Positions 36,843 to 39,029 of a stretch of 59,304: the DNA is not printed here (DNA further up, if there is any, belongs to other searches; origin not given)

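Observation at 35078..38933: Tandem orphan condensation-like / cNMP-binding-like fusion proteins: candidate undescribed sensor-acyltransferase-like system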

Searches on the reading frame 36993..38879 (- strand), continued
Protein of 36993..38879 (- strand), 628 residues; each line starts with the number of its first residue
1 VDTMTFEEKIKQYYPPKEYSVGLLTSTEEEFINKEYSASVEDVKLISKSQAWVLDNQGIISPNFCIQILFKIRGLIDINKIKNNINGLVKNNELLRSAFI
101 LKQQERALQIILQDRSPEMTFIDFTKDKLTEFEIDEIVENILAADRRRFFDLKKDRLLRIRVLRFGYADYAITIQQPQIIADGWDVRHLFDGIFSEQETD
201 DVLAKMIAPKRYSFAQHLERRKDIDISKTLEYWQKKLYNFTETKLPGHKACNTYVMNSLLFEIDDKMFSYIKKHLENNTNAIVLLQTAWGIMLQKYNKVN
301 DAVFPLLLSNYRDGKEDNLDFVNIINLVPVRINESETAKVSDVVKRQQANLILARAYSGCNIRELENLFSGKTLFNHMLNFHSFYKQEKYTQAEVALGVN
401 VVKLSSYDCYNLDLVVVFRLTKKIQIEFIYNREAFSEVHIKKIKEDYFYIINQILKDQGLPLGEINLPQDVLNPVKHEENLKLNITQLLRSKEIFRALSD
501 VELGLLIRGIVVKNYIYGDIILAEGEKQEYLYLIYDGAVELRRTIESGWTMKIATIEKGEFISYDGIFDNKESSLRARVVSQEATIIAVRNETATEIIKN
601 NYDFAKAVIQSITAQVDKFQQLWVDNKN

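Call 47: fold_search(model_id=the predicted structure, library=pdb)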
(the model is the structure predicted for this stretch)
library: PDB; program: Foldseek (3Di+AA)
matches with E <= 10: 1356; with E <= 0.001: 900
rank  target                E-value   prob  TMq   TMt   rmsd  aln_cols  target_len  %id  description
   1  8f7f                  6.7e-29  1.00  0.46  0.61   7.5       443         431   20  The condensation domain of surfactin A synthetase C in space group P43212 (released 2023-11-22)
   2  8f7h                  8.3e-29  1.00  0.47  0.64   7.2       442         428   20  The condensation domain of surfactin A synthetase C variant 18b in space group P212121 (released 2023-11-22)
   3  8f7g                  3.7e-28  1.00  0.46  0.63   7.3       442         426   20  The condensation domain of surfactin A synthetase C in space group P212121 (released 2023-11-22)
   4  9bfd_B                8.5e-28  1.00  0.50  0.32  12.0       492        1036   19  Tyrocidine synthetase modules 1 and 2 crosslinked in the condensation state, complex A (released 2024-10-09)
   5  9lcq_A                2.4e-27  1.00  0.48  0.25   8.8       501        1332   17  PvdL-E2-C3-A3(R3393A) in complex with MLP (NRPS cross-module) (released 2026-01-07)
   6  2vsq                  4.5e-27  1.00  0.47  0.26   7.3       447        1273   20  Structure of surfactin A synthetase C (SrfA-C), a nonribosomal peptide synthetase termination module (released 2008-07-08)
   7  9lco_A                2.2e-25  1.00  0.45  0.23  16.8       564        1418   16  PvdL-PCP2-E2-C3-A3 in complex with MLP (NRPS cross-module) (released 2026-01-07)
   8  9lcp_A                1.0e-24  1.00  0.48  0.25   7.5       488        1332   16  PvdL-E2-C3-A3 in complex with MLP (NRPS cross-module) (released 2026-01-07)
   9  9up2_A                9.3e-24  1.00  0.43  0.21   7.9       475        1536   18  PvdL-E2-C3-A3-PCP3 in complex with MLP (NRPS cross-module) (released 2026-04-01)
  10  6p1j_B                2.3e-23  1.00  0.45  0.32   7.3       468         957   16  The structure of condensation and adenylation domains of teixobactin-producing nonribosomal peptide synthetase Txo2 se (released 2019-05-29)
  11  7r9x_A                5.2e-23  1.00  0.42  0.58   7.4       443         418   15  Crystal structure of a dehydrating condensation domain, AmbE-CmodAA, involved in nonribosomal peptide synthesis (released 2022-07-13)
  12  6p1j_A                1.9e-22  1.00  0.44  0.31   7.4       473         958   16  The structure of condensation and adenylation domains of teixobactin-producing nonribosomal peptide synthetase Txo2 se (released 2019-05-29)
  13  9uay_A                3.3e-21  1.00  0.45  0.60   7.1       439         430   14  Crystal structure of CmnI (released 2026-03-11)
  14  5u89_A                6.4e-21  1.00  0.45  0.30   8.1       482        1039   19  Crystal structure of a cross-module fragment from the dimodular NRPS DhbF (released 2017-05-10)
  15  6mg0_B                7.6e-21  1.00  0.41  0.18  14.2       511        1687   16  Crystal structure of a 5-domain construct of LgrA in the thiolation state (released 2019-11-20)
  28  4tx2                  7.7e-20  1.00  0.44  0.57   7.3       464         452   18  Crystal structure of the X-domain from teicoplanin biosynthesis (released 2015-02-04)
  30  9rde                  9.1e-20  1.00  0.43  0.34   7.8       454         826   18  Crystal structure of the B. licheniformis bacitacin sythetase 3 cis-E-COM-C domains (released 2025-08-06)
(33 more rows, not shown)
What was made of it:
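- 37470..38756 (-): A, condensation domain (aa 39-467). The best Foldseek match is the SrfA-C condensation domain, E 7e-29 (call 47).
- Closest known: Free-standing condensation enzymes. Same: CmnI is among the fold matches (call 47).
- Closest known: X-domain of glycopeptide NRPSs. Same: It is a fold match (call 47).
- A degenerate condensation fold used as a recruitment platform has a solved precedent, 4tx2, which is among the Foldseek matches (call 47).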

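Call 54: search_protein_families(library=pfam, proteins=[L015:715-2622:+, L015:3956-5488:+, L015:5513-8530:+, L015:8601-10700:+, L015:11104-12204:+, L016:151-1977:+, L012:9986-11893:+, L013:8505-10445:+], max_evalue=0.001)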
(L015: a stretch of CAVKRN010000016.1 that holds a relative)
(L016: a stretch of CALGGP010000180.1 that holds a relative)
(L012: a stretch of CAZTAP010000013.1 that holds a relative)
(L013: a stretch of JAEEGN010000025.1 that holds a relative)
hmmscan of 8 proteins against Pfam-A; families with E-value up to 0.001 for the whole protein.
L015:715-2622:+ (635 aa): 1 family
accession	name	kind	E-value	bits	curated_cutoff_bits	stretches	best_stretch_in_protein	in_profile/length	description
PF00668.25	Condensation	-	3.6e-65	220.9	30.6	1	42-463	2-436/456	Condensation domain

L015:3956-5488:+ (510 aa): 2 families
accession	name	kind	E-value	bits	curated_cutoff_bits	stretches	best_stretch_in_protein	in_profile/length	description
PF00501.34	AMP-binding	-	1.5e-41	142.9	29.9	1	35-381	9-384/384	AMP-binding enzyme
PF23562.2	AMP-binding_C_3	-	0.0001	23.1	20.8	1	418-508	2-106/124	AMP-binding enzyme C-terminal domain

L015:5513-8530:+ (1005 aa): 4 families
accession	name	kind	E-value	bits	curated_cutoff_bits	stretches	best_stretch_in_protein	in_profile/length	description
PF00501.34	AMP-binding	-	2e-48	165.5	29.9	1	26-353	9-383/384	AMP-binding enzyme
PF00550.31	PP-binding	-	1.2e-10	41.9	20.8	1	509-570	2-67/67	Phosphopantetheine attachment site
PF00668.25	Condensation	-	2.4e-10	40.1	30.6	1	616-907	36-306/456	Condensation domain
PF13193.12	AMP-binding_C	-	3.1e-06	28.4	24.5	1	405-479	2-76/76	AMP-binding enzyme C-terminal domain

L015:8601-10700:+ (699 aa): 3 families
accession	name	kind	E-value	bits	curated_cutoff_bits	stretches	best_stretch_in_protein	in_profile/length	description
PF00501.34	AMP-binding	-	5.2e-40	137.9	29.9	1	16-365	3-383/384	AMP-binding enzyme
PF00550.31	PP-binding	-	6.9e-07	29.9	20.8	1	533-584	13-65/67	Phosphopantetheine attachment site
PF13193.12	AMP-binding_C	-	1.1e-06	29.9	24.5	1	422-497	1-76/76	AMP-binding enzyme C-terminal domain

L015:11104-12204:+ (366 aa): 1 family
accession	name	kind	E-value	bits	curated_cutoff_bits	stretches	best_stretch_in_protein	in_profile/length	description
PF05050.19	Methyltransf_21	-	3.6e-15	56.9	22.7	1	186-339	1-170/173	Methyltransferase FkbM domain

L016:151-1977:+ (608 aa): 1 family
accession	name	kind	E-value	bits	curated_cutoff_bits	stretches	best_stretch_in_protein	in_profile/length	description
PF00668.25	Condensation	-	3.6e-20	72.5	30.6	1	55-442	28-442/456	Condensation domain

L012:9986-11893:+ (635 aa): 1 family
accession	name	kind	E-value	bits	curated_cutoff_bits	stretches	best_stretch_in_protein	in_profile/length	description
PF00668.25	Condensation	-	1.1e-35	123.7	30.6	1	68-472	27-448/456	Condensation domain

L013:8505-10445:+ (646 aa): 2 families
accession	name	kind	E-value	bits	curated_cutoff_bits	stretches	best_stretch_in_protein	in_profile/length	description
PF00668.25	Condensation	-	9.1e-31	107.5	30.6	1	77-484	24-445/456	Condensation domain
PF00027.35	cNMP_binding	-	1.1e-06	29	27.5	1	533-619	2-88/89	Cyclic nucleotide-binding domain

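Call 60: search_protein_families(library=padloc, proteins=[window:36993-38870:-], max_evalue=0.01)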
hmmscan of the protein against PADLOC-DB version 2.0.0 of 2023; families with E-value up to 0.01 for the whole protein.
window:36993-38870:- (625 aa): 0 families

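Call 70: search_protein_families(library=pfam, proteins=[L017:14328-16526:+, L017:16556-17134:-, L017:17141-18730:-, L017:18739-19473:-, L017:5451-6992:+, L017:4887-5429:+, L017:7340-7717:-, L017:7016-7306:-, L017:3409-4080:+, L017:2052-3389:+], max_evalue=0.0001)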
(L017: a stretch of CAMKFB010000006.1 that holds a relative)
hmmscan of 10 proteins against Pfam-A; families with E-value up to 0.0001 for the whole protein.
L017:14328-16526:+ (732 aa): 5 families
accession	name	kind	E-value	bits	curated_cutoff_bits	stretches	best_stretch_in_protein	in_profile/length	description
PF07228.17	SpoIIE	-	4.5e-49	167.5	25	1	534-731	2-191/192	Stage II sporulation protein E (SpoIIE)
PF02743.24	dCache_1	-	2.1e-22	80.3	45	1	198-360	79-239/240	Cache domain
PF00672.30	HAMP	-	3.5e-12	46.9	25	1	418-468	2-52/53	HAMP domain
PF22673.2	MCP-like_PDC_1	-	1.4e-07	32.3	27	1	163-271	10-111/113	Methyl-accepting chemotaxis protein-like, first PDC sensor domain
PF17201.10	Cache_3-Cache_2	-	4.3e-05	23.4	27.7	0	239-370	155-292/299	Cache 3/Cache 2 fusion domain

L017:16556-17134:- (192 aa): 5 families
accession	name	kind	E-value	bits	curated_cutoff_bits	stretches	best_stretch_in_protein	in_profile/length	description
PF12836.13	HHH_3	-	5.4e-23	81.3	27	1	131-191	5-65/65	Helix-hairpin-helix motif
PF00633.29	HHH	-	1.6e-12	47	24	1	133-159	4-30/30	Helix-hairpin-helix motif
PF10531.15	SLBB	-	1.6e-10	41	27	1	51-104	2-53/55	SLBB domain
PF14520.12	HHH_5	-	9.1e-10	39.3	27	1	140-190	2-55/57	Helix-hairpin-helix domain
PF22461.2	SLBB_2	-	7.5e-08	32.8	27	1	51-88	3-41/79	SLBB domain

L017:17141-18730:- (529 aa): 7 families
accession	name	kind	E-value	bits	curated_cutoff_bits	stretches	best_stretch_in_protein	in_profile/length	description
PF02826.25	2-Hacid_dh_C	-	1.3e-65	220.5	25.1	1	106-281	1-178/178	D-isomer specific 2-hydroxyacid dehydrogenase, NAD binding domain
PF00389.36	2-Hacid_dh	-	1.5e-38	131.9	24.6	1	5-313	1-134/134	D-isomer specific 2-hydroxyacid dehydrogenase, catalytic domain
PF19304.4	PGDH_inter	-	1.4e-34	119.2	27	1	325-442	2-119/119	D-3-phosphoglycerate dehydrogenase intervening domain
PF22629.2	ACT_AHAS_ss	-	6.6e-08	33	27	1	459-516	5-63/67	AHAS small subunit-like ACT domain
PF01842.31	ACT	-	2.6e-07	30.7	27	1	461-515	9-64/66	ACT domain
PF07991.19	KARI_N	-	3.2e-05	24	20.6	1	138-232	2-96/165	Acetohydroxy acid isomeroreductase, NADPH-binding domain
PF03807.23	F420_oxidored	-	7.8e-05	23.6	21.6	0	143-205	2-70/94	NADP oxidoreductase coenzyme F420-dependent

L017:18739-19473:- (244 aa): 0 families

L017:5451-6992:+ (513 aa): 3 families
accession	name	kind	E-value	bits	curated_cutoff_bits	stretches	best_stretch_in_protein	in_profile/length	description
PF00006.31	ATP-synt_ab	-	1.8e-80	270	29.5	1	149-370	1-213/213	ATP synthase alpha/beta family, nucleotide-binding domain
PF00306.32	ATP-synt_ab_C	-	1.3e-49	168.2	27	1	377-502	1-126/126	ATP synthase alpha/beta chain, C terminal domain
PF02874.29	ATP-synt_ab_N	-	1.1e-17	64.8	20.9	1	27-92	4-69/69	ATP synthase alpha/beta family, beta-barrel domain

L017:4887-5429:+ (180 aa): 1 family
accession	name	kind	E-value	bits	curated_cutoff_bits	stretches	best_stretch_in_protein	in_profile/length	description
PF00213.23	OSCP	-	7.3e-50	169.8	22.3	1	7-176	2-172/172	ATP synthase delta (OSCP) subunit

L017:7340-7717:- (125 aa): 0 families

L017:7016-7306:- (96 aa): 0 families

L017:3409-4080:+ (223 aa): 1 family
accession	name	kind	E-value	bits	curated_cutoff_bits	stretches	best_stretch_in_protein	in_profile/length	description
PF00119.25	ATP-synt_A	-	3.1e-54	184.6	33.9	1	23-214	2-216/217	ATP synthase A chain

L017:2052-3389:+ (445 aa): 0 families

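Call 71: search_protein_families(library=pfam, proteins=[L014:3420-4190:+, L014:4509-5612:+, L014:5600-7465:+, L014:7458-8162:+, L014:13396-14271:+, L014:14878-15270:-, L014:15283-15996:-, L013:12472-14283:-, L013:14699-16837:+, L012:8039-9007:+], max_evalue=0.0001)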
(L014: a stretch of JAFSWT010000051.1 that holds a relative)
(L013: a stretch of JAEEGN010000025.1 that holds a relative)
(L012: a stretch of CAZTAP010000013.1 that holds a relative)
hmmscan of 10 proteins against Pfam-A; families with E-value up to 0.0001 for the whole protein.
L014:3420-4190:+ (256 aa): 1 family
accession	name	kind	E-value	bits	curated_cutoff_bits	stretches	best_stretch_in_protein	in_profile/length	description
PF05762.20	VWA_CoxE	-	5.9e-05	23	26.4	0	51-187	52-179/222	VWA domain containing CoxE-like protein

L014:4509-5612:+ (367 aa): 0 families

L014:5600-7465:+ (621 aa): 2 families
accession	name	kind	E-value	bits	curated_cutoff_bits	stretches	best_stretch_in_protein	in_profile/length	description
PF19864.5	Radical_SAM_N2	-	2.5e-62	209.2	29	1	56-208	1-151/151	Radical SAM proteins, N-terminal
PF04055.27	Radical_SAM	-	1.1e-20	74.9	29.5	1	267-431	2-166/166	Radical SAM superfamily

L014:7458-8162:+ (234 aa): 1 family
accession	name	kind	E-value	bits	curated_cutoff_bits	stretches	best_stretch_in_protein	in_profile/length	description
PF10105.14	DUF2344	-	3.3e-48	164.3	23.8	1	10-195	2-176/176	Uncharacterized protein conserved in bacteria (DUF2344)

L014:13396-14271:+ (291 aa): 0 families

L014:14878-15270:- (130 aa): 0 families

L014:15283-15996:- (237 aa): 0 families

L013:12472-14283:- (603 aa): 0 families

L013:14699-16837:+ (712 aa): 2 families
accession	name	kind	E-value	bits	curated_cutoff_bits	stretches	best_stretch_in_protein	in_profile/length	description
PF00497.25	SBP_bac_3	-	5.5e-27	94.6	26.4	2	38-250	2-128/132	Bacterial extracellular solute-binding proteins, family 3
PF00990.26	GGDEF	-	1.6e-25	90.1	23.8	1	554-709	2-159/161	Diguanylate cyclase, GGDEF domain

L012:8039-9007:+ (322 aa): 2 families
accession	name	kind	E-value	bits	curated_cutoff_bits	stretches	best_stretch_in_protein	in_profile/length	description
PF00535.33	Glycos_transf_2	-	6.4e-32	111.2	23.3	1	11-171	1-164/168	Glycosyl transferase family 2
PF13641.12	Glyco_tranf_2_3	-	3.4e-06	27.7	27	1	10-175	3-175/230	Glycosyltransferase like family 2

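Call 73: list_cluster_members(proteins=[window:36993-38870:-, window:35078-36958:-, window:30994-33651:-, window:40444-42378:-])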
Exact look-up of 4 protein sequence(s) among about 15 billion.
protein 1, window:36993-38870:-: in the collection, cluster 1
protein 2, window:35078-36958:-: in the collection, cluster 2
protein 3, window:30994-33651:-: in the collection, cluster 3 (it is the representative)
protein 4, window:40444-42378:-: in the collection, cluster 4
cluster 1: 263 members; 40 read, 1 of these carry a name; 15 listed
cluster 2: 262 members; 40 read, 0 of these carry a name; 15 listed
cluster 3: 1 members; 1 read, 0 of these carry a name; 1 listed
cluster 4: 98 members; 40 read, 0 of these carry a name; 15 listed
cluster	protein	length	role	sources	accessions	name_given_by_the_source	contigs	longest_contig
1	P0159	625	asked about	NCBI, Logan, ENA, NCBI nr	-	-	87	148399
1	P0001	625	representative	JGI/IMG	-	-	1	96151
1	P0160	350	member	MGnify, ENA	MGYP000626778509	FL=1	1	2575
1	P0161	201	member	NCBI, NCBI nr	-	-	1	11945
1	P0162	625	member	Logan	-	-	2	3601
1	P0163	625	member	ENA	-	-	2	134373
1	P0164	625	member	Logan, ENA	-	-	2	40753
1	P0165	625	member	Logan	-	-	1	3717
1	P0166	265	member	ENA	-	-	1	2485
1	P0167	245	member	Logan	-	-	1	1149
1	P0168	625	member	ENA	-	-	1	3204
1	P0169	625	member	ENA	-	-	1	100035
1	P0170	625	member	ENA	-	-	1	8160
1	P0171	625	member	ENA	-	-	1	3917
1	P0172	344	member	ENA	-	-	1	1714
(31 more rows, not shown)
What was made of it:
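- Tried and rejected: Cluster look-up for names and organism (call 73).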
